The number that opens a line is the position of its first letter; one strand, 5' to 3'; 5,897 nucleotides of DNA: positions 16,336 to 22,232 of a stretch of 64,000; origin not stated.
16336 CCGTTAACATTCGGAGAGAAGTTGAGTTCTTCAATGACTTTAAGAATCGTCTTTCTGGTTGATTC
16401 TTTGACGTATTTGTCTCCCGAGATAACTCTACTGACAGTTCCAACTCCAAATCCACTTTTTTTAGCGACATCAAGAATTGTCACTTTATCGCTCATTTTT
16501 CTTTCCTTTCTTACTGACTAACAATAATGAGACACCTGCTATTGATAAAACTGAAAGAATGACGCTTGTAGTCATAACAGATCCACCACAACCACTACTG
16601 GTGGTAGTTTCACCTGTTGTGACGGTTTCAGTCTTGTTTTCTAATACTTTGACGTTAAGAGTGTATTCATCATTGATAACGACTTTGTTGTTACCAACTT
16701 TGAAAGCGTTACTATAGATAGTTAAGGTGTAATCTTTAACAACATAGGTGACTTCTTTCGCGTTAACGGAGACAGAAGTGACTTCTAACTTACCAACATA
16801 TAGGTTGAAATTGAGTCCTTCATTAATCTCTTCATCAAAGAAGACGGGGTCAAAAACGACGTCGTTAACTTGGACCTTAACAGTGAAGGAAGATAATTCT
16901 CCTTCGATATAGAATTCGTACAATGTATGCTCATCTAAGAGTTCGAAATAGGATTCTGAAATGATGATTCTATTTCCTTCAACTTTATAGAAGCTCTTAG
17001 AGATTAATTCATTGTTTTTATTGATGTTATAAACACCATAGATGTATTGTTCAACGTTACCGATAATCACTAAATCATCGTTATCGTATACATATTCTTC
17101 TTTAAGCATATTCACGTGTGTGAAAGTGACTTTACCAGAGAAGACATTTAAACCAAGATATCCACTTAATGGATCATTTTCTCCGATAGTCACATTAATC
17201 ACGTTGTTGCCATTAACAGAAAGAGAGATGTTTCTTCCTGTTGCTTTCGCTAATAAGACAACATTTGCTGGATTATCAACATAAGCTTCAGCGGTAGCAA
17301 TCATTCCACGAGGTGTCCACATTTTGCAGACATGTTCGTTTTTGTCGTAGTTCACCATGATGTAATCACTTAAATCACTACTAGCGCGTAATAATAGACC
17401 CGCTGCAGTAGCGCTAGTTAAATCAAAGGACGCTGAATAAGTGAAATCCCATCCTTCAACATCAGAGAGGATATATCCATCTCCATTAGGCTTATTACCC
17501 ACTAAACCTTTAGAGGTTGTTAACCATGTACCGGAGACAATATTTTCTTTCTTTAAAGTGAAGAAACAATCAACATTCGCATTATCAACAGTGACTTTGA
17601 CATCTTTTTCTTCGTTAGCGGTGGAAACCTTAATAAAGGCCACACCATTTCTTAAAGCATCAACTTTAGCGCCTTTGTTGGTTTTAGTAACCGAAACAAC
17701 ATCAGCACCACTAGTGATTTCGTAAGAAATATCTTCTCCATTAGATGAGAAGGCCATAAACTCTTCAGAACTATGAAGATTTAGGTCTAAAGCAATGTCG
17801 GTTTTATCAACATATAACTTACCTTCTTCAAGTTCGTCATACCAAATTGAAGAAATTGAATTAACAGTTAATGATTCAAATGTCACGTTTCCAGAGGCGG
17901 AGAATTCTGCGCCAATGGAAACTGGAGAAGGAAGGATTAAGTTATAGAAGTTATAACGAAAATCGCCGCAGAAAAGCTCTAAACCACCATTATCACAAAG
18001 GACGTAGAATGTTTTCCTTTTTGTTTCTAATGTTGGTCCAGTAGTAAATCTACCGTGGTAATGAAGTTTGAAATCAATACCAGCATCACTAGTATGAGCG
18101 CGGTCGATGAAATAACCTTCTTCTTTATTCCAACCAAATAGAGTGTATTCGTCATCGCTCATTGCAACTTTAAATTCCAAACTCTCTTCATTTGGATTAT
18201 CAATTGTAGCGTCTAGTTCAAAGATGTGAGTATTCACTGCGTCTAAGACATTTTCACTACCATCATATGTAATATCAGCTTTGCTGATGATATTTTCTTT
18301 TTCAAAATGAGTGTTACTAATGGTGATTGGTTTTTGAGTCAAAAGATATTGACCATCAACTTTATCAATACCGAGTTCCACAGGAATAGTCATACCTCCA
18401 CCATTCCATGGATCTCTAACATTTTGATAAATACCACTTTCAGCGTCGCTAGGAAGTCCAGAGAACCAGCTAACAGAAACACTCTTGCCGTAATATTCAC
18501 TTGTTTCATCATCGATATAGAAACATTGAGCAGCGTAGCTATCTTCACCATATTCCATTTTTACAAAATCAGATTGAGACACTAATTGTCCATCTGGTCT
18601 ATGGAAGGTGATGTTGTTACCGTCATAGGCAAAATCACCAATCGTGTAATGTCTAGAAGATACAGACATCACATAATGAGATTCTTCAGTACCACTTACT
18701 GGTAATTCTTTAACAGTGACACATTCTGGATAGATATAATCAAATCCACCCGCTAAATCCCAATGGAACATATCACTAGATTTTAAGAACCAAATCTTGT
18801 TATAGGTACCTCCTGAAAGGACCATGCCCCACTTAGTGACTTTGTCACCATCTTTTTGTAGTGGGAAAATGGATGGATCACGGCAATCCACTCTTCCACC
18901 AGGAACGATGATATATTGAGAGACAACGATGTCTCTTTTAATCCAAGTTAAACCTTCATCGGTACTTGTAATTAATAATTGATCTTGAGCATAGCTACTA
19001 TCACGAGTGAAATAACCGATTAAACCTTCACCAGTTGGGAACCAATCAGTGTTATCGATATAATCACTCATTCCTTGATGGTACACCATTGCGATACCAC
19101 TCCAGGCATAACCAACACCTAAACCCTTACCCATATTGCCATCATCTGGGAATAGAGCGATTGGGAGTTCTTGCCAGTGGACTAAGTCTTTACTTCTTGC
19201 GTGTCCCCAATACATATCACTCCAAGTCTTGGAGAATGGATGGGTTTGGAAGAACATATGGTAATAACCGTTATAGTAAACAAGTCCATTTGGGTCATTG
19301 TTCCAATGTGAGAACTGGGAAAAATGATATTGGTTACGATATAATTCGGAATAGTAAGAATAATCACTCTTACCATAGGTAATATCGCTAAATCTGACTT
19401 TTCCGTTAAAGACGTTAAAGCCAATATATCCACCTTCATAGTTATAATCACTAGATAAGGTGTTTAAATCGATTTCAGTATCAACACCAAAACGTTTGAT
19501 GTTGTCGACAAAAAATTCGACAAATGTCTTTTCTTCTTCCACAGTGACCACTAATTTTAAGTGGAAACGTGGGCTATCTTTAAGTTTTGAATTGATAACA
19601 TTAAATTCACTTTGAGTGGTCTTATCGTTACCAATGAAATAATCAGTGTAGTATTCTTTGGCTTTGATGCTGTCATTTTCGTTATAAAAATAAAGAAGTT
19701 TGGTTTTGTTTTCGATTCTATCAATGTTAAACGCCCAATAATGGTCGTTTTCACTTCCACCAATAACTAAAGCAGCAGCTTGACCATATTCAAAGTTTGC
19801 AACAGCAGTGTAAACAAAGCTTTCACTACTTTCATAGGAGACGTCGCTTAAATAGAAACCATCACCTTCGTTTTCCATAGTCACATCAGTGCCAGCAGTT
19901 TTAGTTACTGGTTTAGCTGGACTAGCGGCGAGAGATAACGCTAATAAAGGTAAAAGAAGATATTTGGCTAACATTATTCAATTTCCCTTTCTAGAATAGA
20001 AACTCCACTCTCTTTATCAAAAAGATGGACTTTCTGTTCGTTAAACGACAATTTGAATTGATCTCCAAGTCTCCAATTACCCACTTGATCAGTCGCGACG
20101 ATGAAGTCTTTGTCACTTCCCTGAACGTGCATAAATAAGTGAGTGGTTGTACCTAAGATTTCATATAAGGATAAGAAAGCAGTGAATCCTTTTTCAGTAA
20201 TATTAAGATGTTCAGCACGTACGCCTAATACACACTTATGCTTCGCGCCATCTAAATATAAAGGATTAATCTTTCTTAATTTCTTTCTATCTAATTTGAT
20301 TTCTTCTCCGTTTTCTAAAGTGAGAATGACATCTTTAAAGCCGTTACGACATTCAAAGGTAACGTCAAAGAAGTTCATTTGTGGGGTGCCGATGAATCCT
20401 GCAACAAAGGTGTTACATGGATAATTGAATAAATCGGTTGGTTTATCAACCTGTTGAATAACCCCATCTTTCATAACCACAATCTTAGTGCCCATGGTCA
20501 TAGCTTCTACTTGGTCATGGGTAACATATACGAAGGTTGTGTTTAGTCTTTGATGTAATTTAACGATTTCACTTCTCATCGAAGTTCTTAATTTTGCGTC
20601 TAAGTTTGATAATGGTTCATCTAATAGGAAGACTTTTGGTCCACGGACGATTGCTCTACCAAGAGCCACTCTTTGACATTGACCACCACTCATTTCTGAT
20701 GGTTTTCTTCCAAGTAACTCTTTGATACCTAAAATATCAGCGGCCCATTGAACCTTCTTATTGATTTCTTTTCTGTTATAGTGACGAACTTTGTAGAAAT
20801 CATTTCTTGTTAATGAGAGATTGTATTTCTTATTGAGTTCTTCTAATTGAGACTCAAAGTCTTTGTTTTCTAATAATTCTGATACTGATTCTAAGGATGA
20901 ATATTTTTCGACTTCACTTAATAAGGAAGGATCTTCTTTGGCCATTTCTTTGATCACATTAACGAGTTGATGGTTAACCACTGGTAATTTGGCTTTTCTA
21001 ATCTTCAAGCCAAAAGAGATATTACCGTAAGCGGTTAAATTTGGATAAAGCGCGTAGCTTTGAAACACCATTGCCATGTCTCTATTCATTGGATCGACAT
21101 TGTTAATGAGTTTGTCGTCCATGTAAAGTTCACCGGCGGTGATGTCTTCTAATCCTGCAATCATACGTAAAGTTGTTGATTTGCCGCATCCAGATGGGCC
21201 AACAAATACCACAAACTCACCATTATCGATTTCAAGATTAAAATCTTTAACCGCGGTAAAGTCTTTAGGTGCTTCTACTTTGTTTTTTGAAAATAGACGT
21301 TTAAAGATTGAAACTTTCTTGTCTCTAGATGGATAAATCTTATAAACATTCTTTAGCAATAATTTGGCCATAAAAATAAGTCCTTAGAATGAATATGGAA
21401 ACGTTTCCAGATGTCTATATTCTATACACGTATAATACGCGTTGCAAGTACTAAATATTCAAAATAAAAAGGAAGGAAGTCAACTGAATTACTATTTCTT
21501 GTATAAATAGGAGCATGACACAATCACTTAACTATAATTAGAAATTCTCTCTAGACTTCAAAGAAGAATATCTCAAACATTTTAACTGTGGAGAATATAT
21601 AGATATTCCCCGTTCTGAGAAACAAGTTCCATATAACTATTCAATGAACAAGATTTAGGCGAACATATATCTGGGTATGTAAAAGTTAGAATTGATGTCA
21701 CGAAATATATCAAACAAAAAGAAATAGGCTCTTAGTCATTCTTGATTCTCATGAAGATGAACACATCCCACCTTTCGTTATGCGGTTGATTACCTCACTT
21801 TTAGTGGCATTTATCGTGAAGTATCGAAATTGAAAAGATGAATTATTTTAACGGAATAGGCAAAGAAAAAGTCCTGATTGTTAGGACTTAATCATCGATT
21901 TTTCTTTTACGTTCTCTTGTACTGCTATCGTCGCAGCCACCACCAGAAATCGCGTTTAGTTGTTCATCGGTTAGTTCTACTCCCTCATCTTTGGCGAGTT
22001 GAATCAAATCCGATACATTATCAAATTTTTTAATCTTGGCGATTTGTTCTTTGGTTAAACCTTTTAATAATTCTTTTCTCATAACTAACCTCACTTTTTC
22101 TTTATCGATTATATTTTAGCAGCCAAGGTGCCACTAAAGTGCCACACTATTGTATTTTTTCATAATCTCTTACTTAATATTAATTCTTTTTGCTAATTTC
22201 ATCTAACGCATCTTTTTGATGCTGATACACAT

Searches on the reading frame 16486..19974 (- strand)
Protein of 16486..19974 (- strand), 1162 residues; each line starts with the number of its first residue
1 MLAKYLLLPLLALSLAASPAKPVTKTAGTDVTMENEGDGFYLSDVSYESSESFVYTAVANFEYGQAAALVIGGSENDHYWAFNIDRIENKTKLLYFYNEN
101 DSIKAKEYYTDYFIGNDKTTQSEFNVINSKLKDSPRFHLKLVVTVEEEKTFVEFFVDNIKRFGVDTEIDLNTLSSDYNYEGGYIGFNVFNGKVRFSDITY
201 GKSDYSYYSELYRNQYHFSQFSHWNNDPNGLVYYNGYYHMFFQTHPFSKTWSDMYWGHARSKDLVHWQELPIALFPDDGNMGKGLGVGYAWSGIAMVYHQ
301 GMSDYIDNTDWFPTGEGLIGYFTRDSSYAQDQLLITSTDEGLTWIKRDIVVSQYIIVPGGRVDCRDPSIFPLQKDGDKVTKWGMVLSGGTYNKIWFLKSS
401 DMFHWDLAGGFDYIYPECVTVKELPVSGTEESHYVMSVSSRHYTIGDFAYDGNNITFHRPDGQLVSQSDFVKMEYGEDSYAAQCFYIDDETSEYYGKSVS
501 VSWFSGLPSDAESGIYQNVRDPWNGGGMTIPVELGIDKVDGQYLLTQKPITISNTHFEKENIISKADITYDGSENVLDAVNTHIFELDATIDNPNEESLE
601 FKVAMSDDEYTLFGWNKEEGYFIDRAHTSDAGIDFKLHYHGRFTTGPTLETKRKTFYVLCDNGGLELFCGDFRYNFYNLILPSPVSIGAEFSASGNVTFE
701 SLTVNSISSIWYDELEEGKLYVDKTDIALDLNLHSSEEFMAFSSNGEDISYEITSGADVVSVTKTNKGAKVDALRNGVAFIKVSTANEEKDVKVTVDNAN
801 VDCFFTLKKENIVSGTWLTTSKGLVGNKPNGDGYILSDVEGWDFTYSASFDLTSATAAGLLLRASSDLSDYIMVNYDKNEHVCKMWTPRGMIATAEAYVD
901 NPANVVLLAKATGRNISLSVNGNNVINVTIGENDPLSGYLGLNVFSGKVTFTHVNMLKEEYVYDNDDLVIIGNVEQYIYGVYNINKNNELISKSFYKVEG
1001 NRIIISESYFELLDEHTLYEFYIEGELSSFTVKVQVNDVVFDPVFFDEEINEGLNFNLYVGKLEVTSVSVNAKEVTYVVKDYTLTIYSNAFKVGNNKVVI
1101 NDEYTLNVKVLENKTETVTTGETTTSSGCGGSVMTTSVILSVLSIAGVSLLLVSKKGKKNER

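Call 8: search_protein_families(library=pfam, max_evalue=0.001, proteins=[window:16486-19974:-])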
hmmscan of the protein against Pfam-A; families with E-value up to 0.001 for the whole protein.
window:16486-19974:- (1162 aa): 2 families
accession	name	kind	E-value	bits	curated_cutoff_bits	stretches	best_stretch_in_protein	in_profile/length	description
PF00251.26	Glyco_hydro_32N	-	1.7e-48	166.2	22.1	1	217-548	1-306/307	Glycosyl hydrolases family 32 N-terminal domain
PF08244.19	Glyco_hydro_32C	-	1.2e-13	51.8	21.9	1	575-705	28-157/158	Glycosyl hydrolases family 32 C terminal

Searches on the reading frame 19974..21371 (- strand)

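Call 8: search_protein_families(library=pfam, max_evalue=0.001, proteins=[window:19974-21371:-])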
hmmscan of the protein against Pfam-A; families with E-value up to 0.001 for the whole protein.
window:19974-21371:- (465 aa): 5 families
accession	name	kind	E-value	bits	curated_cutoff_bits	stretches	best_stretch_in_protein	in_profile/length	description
PF00005.33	ABC_tran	-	8.4e-30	104.6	25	1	42-254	2-136/137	ABC transporter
PF17912.7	OB_MalK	-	2.7e-07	31.8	27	1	328-389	1-53/53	MalK OB fold domain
PF13304.12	AAA_21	-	3.4e-07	31.1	27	0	163-287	158-300/304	AAA domain, putative AbiEii toxin, Type IV TA system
PF08402.16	TOBE_2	-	1.1e-05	25.9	21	1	382-451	1-76/76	TOBE domain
PF02463.25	SMC_N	-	0.00084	19.3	40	0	52-303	25-217/220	RecF/RecN/SMC N terminal domain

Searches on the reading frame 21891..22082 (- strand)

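Call 3: search_protein_families(library=ncbifam, max_evalue=1, proteins=[window:21891-22082:-])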
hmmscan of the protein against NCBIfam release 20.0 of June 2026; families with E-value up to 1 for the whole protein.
seq(64 aa): 10 families
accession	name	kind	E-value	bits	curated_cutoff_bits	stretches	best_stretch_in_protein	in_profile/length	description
NF038399.1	NH_RiPP_Os17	domain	0.0015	18.6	40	1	25-47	23-45/63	Os1348 family NHLP clan protein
TIGR01847.1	bacteriocin_sig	domain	0.011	16.4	15.7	1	36-48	3-15/15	bacteriocin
NF038034.1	lactGbeta_entB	subfamily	0.025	14.8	37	1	37-49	1-13/38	lactococcin G-beta/enterocin 1071B family bacteriocin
TIGR03793.1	leader_NHLP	domain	0.039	13.8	50.9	1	29-48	58-77/77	NHLP leader peptide family RiPP precursor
NF033456.1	RiPP_CCRG-2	domain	0.04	13.9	24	1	36-49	5-18/18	CCRG-2 family RiPP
TIGR03949.1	bact_IIb_cerein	subfamily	0.071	12.9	21.5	1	35-49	2-16/45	class IIb bacteriocin, lactobin A/cerein 7B family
NF038167.1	cyan_ocin_like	subfamily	0.074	13.2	32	1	33-52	7-24/72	CTB family bacteriocin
NF000107.2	APH_4_Ia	exception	0.14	11.3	725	1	10-34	10-33/341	aminoglycoside O-phosphotransferase APH(4)-Ia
TIGR03898.1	lanti_MRSA_kill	subfamily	0.19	11.7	23.5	1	35-48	31-44/44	mersacidin/lichenicidin family type 2 lantibiotic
NF038153.1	lant_leader_L1a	domain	0.27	11.4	22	1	35-48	19-32/32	class I lanthipeptide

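Call 4: search_protein_families(library=pfam, max_evalue=1, proteins=[window:21891-22082:-])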
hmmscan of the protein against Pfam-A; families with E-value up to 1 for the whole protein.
seq(64 aa): 2 families
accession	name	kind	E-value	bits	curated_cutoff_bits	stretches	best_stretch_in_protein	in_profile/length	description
PF24113.1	DUF7387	-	0.074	13.9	27.9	1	7-55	31-76/85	Family of unknown function (DUF7387)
PF08671.16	SinI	-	0.14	12.3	31.4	0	25-35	7-17/28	Anti-repressor SinI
